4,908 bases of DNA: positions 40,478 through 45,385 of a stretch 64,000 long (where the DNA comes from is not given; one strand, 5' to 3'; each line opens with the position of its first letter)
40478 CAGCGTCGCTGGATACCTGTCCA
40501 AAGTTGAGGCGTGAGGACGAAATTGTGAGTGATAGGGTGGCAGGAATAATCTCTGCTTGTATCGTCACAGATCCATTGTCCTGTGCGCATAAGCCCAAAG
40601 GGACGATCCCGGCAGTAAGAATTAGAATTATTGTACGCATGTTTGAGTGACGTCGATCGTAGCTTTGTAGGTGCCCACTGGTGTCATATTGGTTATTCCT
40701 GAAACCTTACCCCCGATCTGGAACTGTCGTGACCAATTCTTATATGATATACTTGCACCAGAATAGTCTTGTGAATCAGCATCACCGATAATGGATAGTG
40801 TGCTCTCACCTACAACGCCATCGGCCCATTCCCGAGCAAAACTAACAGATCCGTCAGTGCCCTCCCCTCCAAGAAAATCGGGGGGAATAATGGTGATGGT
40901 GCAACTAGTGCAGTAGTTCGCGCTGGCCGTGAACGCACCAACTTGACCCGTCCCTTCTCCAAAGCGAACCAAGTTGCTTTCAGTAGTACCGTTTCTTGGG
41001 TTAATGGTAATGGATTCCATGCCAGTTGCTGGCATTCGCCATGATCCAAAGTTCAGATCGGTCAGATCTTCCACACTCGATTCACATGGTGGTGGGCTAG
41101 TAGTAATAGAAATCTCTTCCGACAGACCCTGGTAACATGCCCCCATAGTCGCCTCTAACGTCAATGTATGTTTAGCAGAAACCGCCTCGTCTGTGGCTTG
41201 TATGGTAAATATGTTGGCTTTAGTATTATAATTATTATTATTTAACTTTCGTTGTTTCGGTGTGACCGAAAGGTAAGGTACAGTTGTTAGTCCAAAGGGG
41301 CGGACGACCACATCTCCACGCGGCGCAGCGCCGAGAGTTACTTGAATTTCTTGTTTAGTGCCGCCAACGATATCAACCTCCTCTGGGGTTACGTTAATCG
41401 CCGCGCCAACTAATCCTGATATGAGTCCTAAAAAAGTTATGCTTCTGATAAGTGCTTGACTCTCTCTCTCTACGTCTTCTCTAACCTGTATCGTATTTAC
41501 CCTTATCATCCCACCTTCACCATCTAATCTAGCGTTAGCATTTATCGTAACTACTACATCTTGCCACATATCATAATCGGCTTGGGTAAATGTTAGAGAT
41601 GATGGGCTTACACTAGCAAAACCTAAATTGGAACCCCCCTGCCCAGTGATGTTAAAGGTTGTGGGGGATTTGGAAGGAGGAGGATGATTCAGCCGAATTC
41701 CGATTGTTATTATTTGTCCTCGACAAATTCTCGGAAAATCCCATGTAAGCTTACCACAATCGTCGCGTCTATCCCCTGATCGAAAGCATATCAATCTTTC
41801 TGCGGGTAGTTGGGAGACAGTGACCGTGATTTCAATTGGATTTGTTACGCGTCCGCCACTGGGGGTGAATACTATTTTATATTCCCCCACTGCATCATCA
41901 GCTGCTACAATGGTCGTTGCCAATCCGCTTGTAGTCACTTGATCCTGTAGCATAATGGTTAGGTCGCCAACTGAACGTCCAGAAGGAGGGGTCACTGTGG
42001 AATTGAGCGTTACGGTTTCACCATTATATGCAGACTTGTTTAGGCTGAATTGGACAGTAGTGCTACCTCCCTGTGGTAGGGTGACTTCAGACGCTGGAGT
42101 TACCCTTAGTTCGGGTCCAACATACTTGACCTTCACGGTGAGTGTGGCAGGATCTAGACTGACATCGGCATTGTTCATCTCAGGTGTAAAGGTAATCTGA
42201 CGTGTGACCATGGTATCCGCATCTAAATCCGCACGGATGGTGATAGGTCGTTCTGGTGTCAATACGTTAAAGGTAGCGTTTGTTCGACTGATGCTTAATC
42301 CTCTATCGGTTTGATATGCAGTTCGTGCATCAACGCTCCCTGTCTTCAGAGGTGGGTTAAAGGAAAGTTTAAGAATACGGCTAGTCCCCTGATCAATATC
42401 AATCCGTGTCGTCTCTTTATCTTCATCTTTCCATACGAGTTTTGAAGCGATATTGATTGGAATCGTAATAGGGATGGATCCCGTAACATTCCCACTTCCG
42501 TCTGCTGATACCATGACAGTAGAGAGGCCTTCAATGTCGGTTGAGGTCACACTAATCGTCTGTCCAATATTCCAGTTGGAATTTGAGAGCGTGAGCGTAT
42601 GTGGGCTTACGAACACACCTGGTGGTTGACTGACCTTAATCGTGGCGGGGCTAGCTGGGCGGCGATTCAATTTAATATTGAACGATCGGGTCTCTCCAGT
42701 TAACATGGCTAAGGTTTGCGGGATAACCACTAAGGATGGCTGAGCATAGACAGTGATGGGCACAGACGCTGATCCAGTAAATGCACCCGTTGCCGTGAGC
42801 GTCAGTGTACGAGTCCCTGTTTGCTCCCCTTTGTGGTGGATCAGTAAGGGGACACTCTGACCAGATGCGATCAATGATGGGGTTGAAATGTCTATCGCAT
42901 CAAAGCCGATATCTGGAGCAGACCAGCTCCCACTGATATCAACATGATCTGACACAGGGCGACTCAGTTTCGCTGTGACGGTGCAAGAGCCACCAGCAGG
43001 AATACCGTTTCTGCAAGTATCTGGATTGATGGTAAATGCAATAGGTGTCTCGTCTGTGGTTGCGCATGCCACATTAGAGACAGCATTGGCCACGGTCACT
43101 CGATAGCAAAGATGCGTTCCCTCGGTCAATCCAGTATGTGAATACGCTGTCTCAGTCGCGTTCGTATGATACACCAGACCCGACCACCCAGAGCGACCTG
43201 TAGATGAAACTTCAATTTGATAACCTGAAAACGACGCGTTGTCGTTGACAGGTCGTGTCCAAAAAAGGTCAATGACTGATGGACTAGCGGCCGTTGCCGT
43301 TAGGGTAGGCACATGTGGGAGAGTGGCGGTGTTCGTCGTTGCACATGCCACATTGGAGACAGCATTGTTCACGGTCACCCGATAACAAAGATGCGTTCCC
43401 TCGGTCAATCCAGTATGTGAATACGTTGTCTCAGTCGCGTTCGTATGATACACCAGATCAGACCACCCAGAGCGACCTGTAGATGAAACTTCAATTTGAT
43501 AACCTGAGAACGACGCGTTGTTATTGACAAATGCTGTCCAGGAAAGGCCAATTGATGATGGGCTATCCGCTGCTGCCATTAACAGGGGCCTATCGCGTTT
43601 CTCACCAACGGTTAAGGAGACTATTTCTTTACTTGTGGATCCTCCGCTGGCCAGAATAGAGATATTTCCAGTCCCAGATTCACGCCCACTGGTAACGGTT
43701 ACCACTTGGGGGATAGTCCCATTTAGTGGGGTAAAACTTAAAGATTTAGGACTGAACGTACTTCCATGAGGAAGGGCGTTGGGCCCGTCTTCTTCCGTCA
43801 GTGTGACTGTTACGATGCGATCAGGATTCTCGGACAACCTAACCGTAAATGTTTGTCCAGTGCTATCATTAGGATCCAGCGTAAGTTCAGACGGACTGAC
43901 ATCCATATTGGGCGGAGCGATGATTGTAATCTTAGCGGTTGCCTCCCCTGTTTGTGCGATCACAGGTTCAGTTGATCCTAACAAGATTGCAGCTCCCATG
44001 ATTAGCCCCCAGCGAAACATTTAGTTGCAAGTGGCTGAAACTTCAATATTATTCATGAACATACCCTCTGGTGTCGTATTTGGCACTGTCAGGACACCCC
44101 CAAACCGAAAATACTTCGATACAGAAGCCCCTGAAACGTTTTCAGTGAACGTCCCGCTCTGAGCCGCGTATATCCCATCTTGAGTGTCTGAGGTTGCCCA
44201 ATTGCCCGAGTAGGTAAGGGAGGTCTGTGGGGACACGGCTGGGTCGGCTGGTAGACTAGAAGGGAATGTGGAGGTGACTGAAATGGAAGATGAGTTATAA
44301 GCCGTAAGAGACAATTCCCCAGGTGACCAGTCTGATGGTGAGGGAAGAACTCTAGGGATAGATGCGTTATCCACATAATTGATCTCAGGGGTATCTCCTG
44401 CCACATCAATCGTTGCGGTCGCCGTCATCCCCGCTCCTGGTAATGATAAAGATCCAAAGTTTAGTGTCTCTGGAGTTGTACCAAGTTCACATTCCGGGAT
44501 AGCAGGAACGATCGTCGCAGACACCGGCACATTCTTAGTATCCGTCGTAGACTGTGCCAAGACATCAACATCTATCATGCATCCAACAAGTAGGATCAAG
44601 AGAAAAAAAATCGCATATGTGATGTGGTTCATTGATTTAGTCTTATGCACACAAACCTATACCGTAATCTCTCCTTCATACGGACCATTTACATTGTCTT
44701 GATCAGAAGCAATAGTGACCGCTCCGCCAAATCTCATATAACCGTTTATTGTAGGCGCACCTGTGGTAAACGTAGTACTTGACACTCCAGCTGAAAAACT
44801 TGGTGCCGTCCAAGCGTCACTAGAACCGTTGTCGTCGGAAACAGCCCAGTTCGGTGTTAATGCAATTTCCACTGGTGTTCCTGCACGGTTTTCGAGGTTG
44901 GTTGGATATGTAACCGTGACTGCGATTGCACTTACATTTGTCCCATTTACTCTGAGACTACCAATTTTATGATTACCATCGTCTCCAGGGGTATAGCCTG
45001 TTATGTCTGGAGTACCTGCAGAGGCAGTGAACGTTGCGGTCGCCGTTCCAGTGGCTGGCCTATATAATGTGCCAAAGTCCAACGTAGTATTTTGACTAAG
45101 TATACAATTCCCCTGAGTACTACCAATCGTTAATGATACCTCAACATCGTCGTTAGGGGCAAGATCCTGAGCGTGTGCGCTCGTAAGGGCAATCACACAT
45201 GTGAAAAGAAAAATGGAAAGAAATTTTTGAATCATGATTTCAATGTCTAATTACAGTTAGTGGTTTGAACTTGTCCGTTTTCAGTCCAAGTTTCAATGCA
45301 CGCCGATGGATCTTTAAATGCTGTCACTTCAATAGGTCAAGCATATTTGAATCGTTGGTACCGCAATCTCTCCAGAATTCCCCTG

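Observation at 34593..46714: Chaperone-usher-like pilus locus built from DUF4402/SCPU-like subunits in a T9SS-type genome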

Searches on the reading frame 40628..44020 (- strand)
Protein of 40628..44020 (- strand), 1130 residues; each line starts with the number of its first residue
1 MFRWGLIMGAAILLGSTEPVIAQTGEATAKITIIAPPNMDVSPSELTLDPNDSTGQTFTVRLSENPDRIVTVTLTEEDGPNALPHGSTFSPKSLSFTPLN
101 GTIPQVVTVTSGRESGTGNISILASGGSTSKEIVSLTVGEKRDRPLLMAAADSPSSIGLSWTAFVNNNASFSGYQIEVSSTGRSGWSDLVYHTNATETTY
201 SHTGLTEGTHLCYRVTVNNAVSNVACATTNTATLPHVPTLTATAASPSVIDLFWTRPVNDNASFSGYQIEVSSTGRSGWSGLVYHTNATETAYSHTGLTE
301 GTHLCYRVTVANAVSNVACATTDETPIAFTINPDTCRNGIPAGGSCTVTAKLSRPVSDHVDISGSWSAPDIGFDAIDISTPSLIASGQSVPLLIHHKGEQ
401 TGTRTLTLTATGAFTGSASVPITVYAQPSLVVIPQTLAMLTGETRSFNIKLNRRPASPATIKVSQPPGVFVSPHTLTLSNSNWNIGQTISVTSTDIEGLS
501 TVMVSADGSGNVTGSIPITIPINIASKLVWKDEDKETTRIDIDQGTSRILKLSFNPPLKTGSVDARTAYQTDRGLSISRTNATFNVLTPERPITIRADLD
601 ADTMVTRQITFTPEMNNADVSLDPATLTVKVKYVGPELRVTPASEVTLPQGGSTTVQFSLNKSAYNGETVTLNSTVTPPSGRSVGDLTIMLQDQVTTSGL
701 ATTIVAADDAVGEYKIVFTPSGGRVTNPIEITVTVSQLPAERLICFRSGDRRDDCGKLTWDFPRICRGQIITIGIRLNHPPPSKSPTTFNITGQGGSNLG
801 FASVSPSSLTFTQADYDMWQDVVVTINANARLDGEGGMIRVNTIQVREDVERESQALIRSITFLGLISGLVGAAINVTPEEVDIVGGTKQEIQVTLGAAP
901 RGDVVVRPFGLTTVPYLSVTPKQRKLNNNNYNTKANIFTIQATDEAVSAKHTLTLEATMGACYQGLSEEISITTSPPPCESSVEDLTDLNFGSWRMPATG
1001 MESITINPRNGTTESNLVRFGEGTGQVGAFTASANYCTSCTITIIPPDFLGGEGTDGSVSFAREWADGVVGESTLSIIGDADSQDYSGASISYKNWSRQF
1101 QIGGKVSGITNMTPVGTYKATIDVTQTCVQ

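Call 3: search_protein_families(library=pfam, proteins=[window:40628-44020:-], max_evalue=1)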
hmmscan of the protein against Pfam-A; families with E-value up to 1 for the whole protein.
window:40628-44020:- (1130 aa): 6 families
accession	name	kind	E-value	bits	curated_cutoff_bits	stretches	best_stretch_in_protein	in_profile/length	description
PF00041.27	fn3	-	2.3e-13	50.6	25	2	151-220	10-71/84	Fibronectin type III domain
PF25788.1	Ig_Rha78A_N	-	1.8e-07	31.8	27.4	2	156-223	19-89/105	Rha78A-like, N-terminal immunoglobulin domain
PF14352.11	DUF4402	-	3.5e-05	24.9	25.2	1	983-1125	3-126/129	Domain of unknown function (DUF4402)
PF24119.1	DUF7393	-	0.022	14.9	27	0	175-199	2-26/48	Domain of unknown function (DUF7393)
PF23679.1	UPA-FIIND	-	0.032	15.2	27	0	32-78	62-108/117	UPA-FIIND domain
PF24053.1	DUF7356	-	0.15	12.4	27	0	21-78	41-94/105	Domain of unknown function (DUF7356)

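Call 4: search_protein_families(library=ncbifam, proteins=[window:40628-44020:-], max_evalue=1)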
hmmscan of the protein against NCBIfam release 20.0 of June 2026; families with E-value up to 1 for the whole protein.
window:40628-44020:- (1130 aa): 0 families

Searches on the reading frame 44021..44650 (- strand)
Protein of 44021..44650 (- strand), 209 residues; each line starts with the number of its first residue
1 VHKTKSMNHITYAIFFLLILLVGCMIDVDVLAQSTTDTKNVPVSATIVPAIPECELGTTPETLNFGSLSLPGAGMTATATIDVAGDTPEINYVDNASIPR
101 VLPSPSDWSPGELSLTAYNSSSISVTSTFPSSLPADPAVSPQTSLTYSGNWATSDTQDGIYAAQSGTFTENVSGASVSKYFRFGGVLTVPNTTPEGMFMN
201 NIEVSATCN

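Call 3: search_protein_families(library=pfam, proteins=[window:44021-44650:-], max_evalue=1)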
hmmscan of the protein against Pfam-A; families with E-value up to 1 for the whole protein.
window:44021-44650:- (209 aa): 1 family
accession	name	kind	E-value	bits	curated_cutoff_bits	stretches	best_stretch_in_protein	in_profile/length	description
PF14352.11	DUF4402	-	2e-05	25.7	25.2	1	59-206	5-127/129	Domain of unknown function (DUF4402)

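Call 4: search_protein_families(library=ncbifam, proteins=[window:44021-44650:-], max_evalue=1)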
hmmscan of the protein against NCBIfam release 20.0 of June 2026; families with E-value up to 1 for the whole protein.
window:44021-44650:- (209 aa): 0 families

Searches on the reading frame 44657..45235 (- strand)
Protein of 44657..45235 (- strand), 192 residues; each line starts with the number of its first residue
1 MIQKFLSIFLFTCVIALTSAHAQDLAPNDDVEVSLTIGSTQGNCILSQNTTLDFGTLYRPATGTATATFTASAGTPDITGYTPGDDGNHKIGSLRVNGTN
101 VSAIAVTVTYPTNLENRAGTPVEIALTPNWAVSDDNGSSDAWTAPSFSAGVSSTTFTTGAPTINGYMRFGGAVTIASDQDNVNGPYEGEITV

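Call 3: search_protein_families(library=pfam, proteins=[window:44657-45235:-], max_evalue=1)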
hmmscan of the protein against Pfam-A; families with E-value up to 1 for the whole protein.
window:44657-45235:- (192 aa): 1 family
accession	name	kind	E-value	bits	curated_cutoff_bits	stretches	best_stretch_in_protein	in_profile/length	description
PF14352.11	DUF4402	-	1.7e-07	32.4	25.2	1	47-192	4-125/129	Domain of unknown function (DUF4402)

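Call 4: search_protein_families(library=ncbifam, proteins=[window:44657-45235:-], max_evalue=1)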
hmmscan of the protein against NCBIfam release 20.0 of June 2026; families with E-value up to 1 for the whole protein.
window:44657-45235:- (192 aa): 1 family
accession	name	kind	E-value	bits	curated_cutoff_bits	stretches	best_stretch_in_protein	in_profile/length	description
NF038121.1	PEP_CTERM_LEVG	equivalog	0.063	12.5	100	1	13-59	20-67/258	LEVG family PEP-CTERM protein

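Call 34: search_solved_structures(query=A5, max_evalue=10, show_alignments=3)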
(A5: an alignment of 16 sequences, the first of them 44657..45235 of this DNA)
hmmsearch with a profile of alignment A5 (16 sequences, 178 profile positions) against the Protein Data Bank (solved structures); distinct sequences matched with E-value up to 10: 4.
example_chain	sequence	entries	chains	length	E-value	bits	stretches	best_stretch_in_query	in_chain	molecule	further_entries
6hcn_A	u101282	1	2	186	0.14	15.3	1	44-131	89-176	Fiber protein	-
28nu_A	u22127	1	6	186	0.16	15.1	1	44-131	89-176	Fiber protein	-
1knb_A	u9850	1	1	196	0.26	14.4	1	44-131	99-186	ADENOVIRUS TYPE 5 FIBER PROTEIN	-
6hcn_B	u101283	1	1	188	0.28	14.3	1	44-131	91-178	Fiber protein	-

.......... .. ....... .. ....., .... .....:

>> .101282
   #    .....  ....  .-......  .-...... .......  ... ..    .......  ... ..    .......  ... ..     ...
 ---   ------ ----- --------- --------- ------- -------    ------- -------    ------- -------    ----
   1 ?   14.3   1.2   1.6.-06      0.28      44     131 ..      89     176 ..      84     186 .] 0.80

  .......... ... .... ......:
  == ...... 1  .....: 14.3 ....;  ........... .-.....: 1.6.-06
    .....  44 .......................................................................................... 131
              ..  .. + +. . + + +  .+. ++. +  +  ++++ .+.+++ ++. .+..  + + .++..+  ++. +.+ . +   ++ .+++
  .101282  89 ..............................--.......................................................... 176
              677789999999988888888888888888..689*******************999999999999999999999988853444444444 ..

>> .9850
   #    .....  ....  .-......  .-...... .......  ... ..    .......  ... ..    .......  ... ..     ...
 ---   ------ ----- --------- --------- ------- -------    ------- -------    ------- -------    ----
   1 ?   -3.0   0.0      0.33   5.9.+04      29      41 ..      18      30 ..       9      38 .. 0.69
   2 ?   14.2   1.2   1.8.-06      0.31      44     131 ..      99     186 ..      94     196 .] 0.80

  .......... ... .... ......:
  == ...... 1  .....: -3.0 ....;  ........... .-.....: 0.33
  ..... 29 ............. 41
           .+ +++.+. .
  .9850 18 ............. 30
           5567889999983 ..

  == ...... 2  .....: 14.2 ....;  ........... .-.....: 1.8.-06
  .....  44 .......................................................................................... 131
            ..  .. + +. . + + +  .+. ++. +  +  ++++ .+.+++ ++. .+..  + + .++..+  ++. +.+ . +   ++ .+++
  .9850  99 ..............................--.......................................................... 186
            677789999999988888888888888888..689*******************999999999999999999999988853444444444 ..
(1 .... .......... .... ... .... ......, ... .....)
